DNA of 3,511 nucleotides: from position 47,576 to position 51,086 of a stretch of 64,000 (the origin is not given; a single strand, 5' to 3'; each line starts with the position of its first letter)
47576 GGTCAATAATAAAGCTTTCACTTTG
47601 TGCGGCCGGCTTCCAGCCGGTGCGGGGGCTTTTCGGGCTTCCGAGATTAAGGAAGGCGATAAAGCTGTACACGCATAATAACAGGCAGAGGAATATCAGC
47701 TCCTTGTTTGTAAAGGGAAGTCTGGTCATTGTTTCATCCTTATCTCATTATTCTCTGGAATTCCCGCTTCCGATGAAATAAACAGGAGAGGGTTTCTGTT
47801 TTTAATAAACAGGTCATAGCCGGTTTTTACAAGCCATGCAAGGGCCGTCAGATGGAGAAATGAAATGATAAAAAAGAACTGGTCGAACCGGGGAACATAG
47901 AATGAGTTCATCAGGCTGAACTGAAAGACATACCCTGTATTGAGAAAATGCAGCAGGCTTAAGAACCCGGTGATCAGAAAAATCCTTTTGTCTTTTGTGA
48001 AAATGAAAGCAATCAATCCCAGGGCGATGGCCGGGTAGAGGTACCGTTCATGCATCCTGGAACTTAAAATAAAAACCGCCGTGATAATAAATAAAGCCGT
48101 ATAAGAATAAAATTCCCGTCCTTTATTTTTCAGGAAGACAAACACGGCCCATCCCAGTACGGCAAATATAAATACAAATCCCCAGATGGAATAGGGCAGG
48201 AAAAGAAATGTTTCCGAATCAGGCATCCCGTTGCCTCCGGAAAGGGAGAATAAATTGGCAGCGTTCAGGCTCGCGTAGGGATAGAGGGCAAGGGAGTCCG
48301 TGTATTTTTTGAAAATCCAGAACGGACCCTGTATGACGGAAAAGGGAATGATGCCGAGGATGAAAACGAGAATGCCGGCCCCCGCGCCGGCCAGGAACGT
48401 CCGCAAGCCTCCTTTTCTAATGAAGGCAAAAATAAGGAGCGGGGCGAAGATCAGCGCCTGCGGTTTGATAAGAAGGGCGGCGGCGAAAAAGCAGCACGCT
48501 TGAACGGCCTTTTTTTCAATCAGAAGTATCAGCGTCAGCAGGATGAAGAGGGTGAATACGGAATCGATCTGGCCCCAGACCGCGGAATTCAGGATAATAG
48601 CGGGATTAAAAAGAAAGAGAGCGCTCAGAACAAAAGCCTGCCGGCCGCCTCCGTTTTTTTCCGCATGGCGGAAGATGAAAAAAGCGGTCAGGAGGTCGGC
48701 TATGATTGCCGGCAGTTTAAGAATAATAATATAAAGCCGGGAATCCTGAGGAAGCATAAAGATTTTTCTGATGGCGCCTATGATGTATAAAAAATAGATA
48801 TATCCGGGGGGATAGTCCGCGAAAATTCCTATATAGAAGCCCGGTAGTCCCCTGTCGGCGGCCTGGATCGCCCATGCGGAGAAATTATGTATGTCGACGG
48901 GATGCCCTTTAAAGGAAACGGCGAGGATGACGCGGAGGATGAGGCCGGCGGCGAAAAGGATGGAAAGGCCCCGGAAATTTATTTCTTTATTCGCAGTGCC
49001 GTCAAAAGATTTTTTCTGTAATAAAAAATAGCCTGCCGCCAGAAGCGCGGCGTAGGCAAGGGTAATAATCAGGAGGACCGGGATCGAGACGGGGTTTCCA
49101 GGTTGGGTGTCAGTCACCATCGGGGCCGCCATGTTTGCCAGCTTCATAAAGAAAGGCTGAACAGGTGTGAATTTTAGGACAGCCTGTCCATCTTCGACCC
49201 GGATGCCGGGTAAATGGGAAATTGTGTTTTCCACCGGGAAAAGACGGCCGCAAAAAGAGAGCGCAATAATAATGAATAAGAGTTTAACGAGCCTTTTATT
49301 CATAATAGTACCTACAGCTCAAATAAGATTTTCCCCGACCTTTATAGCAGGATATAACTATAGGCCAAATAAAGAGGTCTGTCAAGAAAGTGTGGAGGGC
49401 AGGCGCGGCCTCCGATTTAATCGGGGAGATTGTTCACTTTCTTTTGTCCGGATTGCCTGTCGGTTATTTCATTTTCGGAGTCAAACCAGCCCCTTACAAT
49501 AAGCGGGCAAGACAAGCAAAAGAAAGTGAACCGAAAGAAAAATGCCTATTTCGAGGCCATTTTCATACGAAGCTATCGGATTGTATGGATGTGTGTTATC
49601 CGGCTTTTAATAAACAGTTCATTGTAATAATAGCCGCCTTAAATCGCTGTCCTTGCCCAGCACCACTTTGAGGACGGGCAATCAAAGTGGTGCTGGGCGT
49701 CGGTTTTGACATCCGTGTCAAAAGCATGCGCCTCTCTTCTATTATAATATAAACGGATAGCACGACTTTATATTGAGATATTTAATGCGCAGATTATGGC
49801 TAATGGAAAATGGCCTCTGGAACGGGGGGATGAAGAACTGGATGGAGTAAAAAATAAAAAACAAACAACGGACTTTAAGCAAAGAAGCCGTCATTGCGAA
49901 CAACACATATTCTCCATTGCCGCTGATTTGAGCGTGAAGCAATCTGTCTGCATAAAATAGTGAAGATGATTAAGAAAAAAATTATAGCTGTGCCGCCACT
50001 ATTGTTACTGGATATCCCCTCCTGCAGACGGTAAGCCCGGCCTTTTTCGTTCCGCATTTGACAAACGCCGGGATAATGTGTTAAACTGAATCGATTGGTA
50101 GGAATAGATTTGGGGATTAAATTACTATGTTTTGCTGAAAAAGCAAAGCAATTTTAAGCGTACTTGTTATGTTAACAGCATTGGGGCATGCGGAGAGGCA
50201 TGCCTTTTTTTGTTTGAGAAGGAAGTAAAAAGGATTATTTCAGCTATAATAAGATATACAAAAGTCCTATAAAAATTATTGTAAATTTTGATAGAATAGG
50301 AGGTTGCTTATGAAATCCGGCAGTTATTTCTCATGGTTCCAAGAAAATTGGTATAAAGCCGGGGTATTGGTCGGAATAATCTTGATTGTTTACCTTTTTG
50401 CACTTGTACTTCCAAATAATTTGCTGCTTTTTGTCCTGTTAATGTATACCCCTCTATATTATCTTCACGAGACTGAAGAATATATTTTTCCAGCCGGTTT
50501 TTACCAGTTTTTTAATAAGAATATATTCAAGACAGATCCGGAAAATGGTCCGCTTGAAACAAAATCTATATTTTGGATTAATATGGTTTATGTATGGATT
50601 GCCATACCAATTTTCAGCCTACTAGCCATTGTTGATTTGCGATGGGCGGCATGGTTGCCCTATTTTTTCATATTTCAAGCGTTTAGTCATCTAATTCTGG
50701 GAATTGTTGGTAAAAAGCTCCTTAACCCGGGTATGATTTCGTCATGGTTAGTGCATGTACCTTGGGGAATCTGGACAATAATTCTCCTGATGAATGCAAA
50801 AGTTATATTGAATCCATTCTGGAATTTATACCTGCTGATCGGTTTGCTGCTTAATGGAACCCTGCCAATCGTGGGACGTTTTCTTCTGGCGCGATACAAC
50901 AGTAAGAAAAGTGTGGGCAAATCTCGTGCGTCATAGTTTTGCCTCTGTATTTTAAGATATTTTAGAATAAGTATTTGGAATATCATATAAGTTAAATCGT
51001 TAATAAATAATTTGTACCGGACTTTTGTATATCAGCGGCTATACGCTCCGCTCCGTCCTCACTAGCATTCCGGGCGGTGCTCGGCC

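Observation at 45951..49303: Two-gene GT-C (PMT/GT39-like + DUF2029-like) operon next to the array: candidate dedicated O-glycosylation system for the Ser linkers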

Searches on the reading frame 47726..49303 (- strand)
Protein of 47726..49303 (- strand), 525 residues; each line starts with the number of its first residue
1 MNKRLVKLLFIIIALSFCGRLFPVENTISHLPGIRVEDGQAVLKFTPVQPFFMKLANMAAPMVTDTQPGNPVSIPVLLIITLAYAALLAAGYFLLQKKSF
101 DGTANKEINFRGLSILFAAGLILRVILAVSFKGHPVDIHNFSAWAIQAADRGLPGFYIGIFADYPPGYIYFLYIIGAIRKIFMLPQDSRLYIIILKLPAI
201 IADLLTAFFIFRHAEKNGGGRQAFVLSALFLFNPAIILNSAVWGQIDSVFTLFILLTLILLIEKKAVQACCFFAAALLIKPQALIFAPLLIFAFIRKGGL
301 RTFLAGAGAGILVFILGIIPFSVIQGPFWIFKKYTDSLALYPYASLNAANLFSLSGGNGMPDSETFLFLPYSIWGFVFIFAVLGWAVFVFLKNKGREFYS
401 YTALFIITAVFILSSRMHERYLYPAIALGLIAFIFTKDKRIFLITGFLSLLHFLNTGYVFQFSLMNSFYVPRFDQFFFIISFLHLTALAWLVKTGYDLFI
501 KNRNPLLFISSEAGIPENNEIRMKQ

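Call 4: search_protein_families(library=pfam, proteins=[window:47726-49303:-], max_evalue=0.01)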
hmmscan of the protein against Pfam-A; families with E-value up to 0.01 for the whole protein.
window:47726-49303:- (525 aa): 2 families
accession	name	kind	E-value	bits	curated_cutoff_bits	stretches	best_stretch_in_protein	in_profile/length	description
PF09594.16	GT87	-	7e-08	32.9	25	1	164-409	3-230/237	Glycosyltransferase family 87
PF03155.21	Alg6_Alg8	-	1.5e-05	24.7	25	1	163-330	46-230/482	ALG6, ALG8 glycosyltransferase family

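Call 7: search_protein_families(library=ncbifam, proteins=[window:47726-49303:-], max_evalue=0.01)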
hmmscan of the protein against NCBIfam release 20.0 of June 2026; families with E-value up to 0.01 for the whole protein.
window:47726-49303:- (525 aa): 1 family
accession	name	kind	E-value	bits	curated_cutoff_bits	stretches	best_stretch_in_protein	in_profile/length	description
NF046093.1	AZOBR_p60025_fam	subfamily_domain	0.00059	19.1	150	1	204-320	125-230/232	AZOBR_p60025 family cell surface glycopolymer formation protein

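Call 10: find_homologous_proteins(query=window:47726-49303:-)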
Query window:47726-49303:- (525 aa): 598 proteins with E <= 0.001 among 8000 candidates; the best 120 are listed.
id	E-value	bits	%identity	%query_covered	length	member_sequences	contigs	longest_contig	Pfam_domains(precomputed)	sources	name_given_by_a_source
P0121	0.0e+0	1142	100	100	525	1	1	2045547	PF09594.17,PF03155.22,PF26314.1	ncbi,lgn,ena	-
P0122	3.2e-118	414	49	82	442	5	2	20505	-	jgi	-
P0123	3.8e-109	384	43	87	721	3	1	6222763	PF09594.17,PF26314.1,PF13231.13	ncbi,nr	ncbi:glycosyltransferase 87 family protein [Paenibacillus sp. CC-CFT747]|nr:glycosyltransferase 87 f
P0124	8.1e-103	363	46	72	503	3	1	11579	PF09594.17,PF13231.13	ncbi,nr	ncbi:MAG: glycosyltransferase family 39 protein, partial [Nitrospirae bacterium]|nr:glycosyltransfer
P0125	5.3e-98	347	45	74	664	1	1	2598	PF09594.17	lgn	-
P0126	1.5e-96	343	46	70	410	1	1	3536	PF09594.17,PF03155.22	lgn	-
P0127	8.5e-96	340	41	83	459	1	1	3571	PF09594.17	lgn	-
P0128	1.1e-94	336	45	74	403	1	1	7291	-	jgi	jgi:Gpi18-like mannosyltransferase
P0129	6.8e-94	334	45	75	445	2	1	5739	-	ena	-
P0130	1.5e-93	333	46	76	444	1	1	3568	PF06728.20,PF13231.13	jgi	jgi:dolichyl-phosphate-mannose-protein mannosyltransferase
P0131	2.2e-93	332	44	81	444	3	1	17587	PF06728.20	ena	-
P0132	2.2e-93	332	45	71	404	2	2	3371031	PF09594.17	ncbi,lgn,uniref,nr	ncbi:glycosyltransferase 87 family protein [Methylococcus geothermalis]|uniref:glycosyltransferase 8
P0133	3.8e-93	331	41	79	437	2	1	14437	PF13231.13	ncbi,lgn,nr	ncbi:MAG: hypothetical protein JWR03_1853 [Cohnella sp.]|nr:hypothetical protein [Cohnella sp.]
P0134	5.5e-93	331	44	75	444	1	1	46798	PF09594.17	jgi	jgi:Gpi18-like mannosyltransferase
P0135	8.9e-93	330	44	79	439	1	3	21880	-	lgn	-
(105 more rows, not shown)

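Call 11: find_encoding_contigs(protein=P0121, flank=10000, max_places=4)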
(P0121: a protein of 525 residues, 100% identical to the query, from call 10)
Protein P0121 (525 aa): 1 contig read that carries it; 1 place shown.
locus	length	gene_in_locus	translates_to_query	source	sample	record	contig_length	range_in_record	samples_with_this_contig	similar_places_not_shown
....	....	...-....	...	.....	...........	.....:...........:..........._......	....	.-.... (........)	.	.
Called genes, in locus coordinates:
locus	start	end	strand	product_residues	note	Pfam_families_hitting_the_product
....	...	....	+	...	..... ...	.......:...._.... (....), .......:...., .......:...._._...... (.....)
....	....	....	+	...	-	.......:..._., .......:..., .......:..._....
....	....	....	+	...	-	-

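Call 15: list_cluster_members(proteins=[P0121, P0001])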
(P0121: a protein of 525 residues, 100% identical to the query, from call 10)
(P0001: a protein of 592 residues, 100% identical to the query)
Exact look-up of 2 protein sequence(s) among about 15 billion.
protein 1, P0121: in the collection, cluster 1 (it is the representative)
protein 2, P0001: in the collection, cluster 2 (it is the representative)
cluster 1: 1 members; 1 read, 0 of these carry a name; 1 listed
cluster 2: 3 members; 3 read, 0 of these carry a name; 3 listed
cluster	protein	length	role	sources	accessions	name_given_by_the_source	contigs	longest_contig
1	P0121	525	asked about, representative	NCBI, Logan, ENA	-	-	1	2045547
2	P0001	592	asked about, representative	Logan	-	-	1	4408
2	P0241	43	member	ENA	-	-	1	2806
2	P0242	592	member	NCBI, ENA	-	-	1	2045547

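Call 31: find_encoding_contigs(protein=P0122, flank=10000, max_places=4)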
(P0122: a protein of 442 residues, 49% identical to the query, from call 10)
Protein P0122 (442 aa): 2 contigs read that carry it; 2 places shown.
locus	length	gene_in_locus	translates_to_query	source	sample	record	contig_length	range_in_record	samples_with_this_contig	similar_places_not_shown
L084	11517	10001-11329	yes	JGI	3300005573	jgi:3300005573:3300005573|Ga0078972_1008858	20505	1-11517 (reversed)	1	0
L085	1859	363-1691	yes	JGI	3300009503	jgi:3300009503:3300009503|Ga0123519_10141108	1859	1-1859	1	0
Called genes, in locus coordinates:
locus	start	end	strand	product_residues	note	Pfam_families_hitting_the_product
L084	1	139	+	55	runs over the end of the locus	-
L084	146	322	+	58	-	-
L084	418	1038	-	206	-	PF13489:Methyltransf_23 (weak), PF24675:NpmA, PF02390:Methyltransf_4, PF13847:Methyltransf_31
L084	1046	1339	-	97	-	PF02686:GatC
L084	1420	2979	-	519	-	PF03485:Arg_tRNA_synt_N, PF00133:tRNA-synt_1 (faint), PF00750:tRNA-synt_1d, PF09334:tRNA-synt_1g (faint), PF00750:tRNA-synt_1d, PF05746:DALR_1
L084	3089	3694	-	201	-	PF00677:Lum_binding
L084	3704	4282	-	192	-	PF04017:DUF366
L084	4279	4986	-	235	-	PF06508:QueC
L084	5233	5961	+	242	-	PF01904:DUF72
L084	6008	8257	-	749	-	PF00759:Glyco_hydro_9, PF07691:PA14, PF18666:CBM64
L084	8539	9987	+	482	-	PF07610:DUF1573, PF22544:HYDIN_VesB_CFA65-like_Ig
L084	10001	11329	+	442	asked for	-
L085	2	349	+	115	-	?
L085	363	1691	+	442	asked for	-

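Call 37: find_homologous_proteins(query=L084:1420-2979:-, max_evalue=1e-50)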
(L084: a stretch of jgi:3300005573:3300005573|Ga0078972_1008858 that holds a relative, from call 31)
Query L084:1420-2979:- (519 aa): 8000 proteins with E <= 1e-50 among 8000 candidates; the best 120 are listed.
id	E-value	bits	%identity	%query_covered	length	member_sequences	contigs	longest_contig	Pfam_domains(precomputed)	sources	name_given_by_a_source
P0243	0.0e+0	1153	100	100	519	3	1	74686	PF09334.18,PF05746.22,PF00750.26,PF00133.29,PF03485.22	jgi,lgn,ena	-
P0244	4.2e-296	1001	84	100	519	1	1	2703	PF09334.18,PF05746.22,PF00750.26,PF00133.29,PF03485.22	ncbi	-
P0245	5.8e-228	776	64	100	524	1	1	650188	PF05746.22,PF00750.26,PF00133.29,PF03485.22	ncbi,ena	-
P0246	2.9e-226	770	65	100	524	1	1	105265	PF09334.18,PF05746.22,PF00750.26,PF00133.29,PF03485.22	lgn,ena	-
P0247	2.9e-225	767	63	100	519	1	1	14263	PF05746.22,PF00750.26,PF00133.29,PF03485.22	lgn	-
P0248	5.7e-224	763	65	97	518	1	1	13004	PF09334.18,PF05746.22,PF00750.26,PF00133.29,PF03485.22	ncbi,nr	ncbi:MAG: arginine--tRNA ligase [Brevinematales bacterium]|nr:arginine--tRNA ligase [Brevinematales 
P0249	9.3e-223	759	62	100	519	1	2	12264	PF05746.22,PF00750.26,PF00133.29,PF03485.22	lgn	-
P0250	5.7e-221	753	63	100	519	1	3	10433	PF05746.22,PF00750.26,PF00133.29,PF03485.22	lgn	-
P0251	6.6e-221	752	63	100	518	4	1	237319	PF09334.18,PF05746.22,PF00750.26,PF00133.29,PF03485.22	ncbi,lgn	ncbi:MAG: arginine--tRNA ligase [Brevinematales bacterium]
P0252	6.4e-218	743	63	100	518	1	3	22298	PF09334.18,PF05746.22,PF00750.26,PF00133.29,PF03485.22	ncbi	-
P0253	1.2e-217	742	62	100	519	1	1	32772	PF09334.18,PF05746.22,PF00750.26,PF00133.29,PF03485.22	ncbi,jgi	jgi:arginyl-tRNA synthetase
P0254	5.4e-217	740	62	100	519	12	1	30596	PF09334.18,PF05746.22,PF00750.26,PF00133.29,PF03485.22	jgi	jgi:arginyl-tRNA synthetase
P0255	1.1e-214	732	61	100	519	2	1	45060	PF09334.18,PF05746.22,PF00750.26,PF00133.29,PF03485.22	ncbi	-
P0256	2.0e-214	731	61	100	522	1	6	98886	PF09334.18,PF05746.22,PF00750.26,PF00133.29,PF03485.22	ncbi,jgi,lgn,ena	jgi:arginyl-tRNA synthetase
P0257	4.3e-214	730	62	100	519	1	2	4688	PF09334.18,PF05746.22,PF00750.26,PF00133.29,PF03485.22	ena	-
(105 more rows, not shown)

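Call 40: search_solved_structures(query=window:47726-49303:-, max_evalue=1)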
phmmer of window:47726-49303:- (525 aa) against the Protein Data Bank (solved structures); distinct sequences matched with E-value up to 1: 1.
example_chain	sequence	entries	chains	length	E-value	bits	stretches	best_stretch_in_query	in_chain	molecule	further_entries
9ugg_A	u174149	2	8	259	0.17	14.1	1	201-334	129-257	Lantibiotic ABC transporter ATP-binding protein PsdA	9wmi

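Call 58: predict_structure(alignment_id=A3)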
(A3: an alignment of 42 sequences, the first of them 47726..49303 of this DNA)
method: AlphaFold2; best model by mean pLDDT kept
length: 525 residues; sequences in the alignment: 42
mean_pLDDT: 83.8   pTM: 0.83
mean pLDDT of the five models: 83.8, 83.4, 83.1, 82.4, 81.9
residues with pLDDT >= 90: 340; 70-90: 71; 50-70: 46; < 50: 68
segments of 3 or more residues with pLDDT < 50: 17-70, 522-525
pLDDT, mean of each block of 10 residues (from residue 1): 57 53 35 37 38 44 43 81 96 83 65 97 97 93 97 95 91 98 96 97 98 92 96 97 94 98 95 97 94 88 96 97 96 82 60 89 90 92 94 89 97 88 95 95 97 94 86 91 97 95 63 51 49
secondary structure, 60 per line:
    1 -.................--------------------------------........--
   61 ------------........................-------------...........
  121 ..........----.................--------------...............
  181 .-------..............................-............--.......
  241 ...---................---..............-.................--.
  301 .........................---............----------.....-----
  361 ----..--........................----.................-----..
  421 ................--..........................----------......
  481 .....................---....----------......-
elements in order: H2-18 H51-58 H73-96 H110-130 H135-151 H166-181 H189-218 H220-231 H234-243 H247-262 H266-279 H281-297 H300-325 H329-340 H351-355 H371-392 H397-413 H419-436 H439-464 H475-501 H505-508 H519-524

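Call 62: fold_search(model_id=the predicted structure, library=pdb)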
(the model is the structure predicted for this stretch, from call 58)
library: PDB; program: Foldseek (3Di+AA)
matches with E <= 10: 288; with E <= 0.001: 5
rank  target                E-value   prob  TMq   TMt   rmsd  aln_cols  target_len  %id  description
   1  6snh_X                7.2e-06  1.00  0.56  0.61   7.8       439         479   15  Cryo-EM structure of yeast ALG6 in complex with 6AG9 Fab and Dol25-P-Glc (released 2020-03-11)
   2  9dm5                  7.3e-05  1.00  0.49  0.64   6.3       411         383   14  Product-Bound mannosyltransferase PimE (released 2025-06-25)
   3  9dm7_A                8.2e-05  1.00  0.50  0.67   5.3       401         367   16  mannosyltransferase PimE in complex with Fab_E6 (released 2025-06-25)
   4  9s6r_A                3.7e-04  1.00  0.46  0.60   6.3       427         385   14  Ternary cryo-EM structure of yeast ALG3 with Dol25-PP-GlcNAc2Man5, Dol25-P-Man, and Fab (released 2026-03-18)
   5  9wno_A                4.8e-04  1.00  0.52  0.64   5.7       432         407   15  Cryo-EM structure of Candida glabrata GPI mannosyltransferase I bound to Dol-P-Man (released 2025-12-03)
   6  7w72_U                2.8e-03  1.00  0.49  0.59   6.7       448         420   14  Structure of a human glycosylphosphatidylinositol (GPI) transamidase (released 2022-02-16)
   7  7wld_U                3.0e-03  1.00  0.49  0.59   6.3       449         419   13  Cryo-EM structure of the human glycosylphosphatidylinositol transamidase complex at 2.53 Angstrom resolution (released 2022-04-27)
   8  9s6s_A                6.2e-03  1.00  0.40  0.39  13.7       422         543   14  Ternary cryo-EM structure of human ALG9 with Dol25-PP-GlcNAc2Man6, Dol25-P-Man and Fab (released 2026-03-18)
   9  8imx_U                6.9e-03  1.00  0.49  0.59   6.3       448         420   14  Cryo-EM structure of GPI-T with a chimeric GPI-anchored protein (released 2023-08-16)
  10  7oci_F                1.6e-02  1.00  0.37  0.31  15.8       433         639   12  Cryo-EM structure of yeast Ost6p containing oligosaccharyltransferase complex (released 2022-02-16)
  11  8pn9_A                1.6e-02  1.00  0.31  0.26  19.3       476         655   10  Structure of human oligosaccharyltransferase OST-A complex bound to NGI-1 (released 2024-05-08)
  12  5f15                  2.2e-02  1.00  0.42  0.41  12.8       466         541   13  Crystal Structure of ArnT from Cupriavidus metallidurans bound to Undecaprenyl phosphate (released 2016-02-17)
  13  8age_A                2.6e-02  1.00  0.40  0.33  12.3       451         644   14  Structure of yeast oligosaccharylransferase complex with acceptor peptide bound (released 2022-12-07)
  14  6s7t_A                2.9e-02  1.00  0.35  0.27  14.4       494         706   11  Cryo-EM structure of human oligosaccharyltransferase complex OST-B (released 2019-12-18)
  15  6x0o                  3.0e-02  0.97  0.29  0.17  20.3       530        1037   13  Single-Particle Cryo-EM Structure of Arabinosyltransferase EmbB from Mycobacterium smegmatis (released 2020-06-10)
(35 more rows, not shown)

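Call 94: search_solved_structures(query=A3, max_evalue=1, show_alignments=2)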
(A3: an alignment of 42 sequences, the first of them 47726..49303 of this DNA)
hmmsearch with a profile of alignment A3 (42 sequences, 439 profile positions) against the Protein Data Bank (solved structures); distinct sequences matched with E-value up to 1: 0.

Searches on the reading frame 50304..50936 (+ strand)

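Call 4: search_protein_families(library=pfam, proteins=[window:50304-50936:+], max_evalue=0.01)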
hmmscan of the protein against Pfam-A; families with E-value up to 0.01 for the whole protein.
window:50304-50936:+ (210 aa): 1 family
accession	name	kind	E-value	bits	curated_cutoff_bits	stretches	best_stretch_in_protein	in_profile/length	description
PF13787.11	HXXEE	-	1.9e-12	48.4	25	1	47-158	2-114/114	Protein of unknown function with HXXEE motif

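Call 7: search_protein_families(library=ncbifam, proteins=[window:50304-50936:+], max_evalue=0.01)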
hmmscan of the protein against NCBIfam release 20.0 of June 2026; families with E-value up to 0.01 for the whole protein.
window:50304-50936:+ (210 aa): 0 families
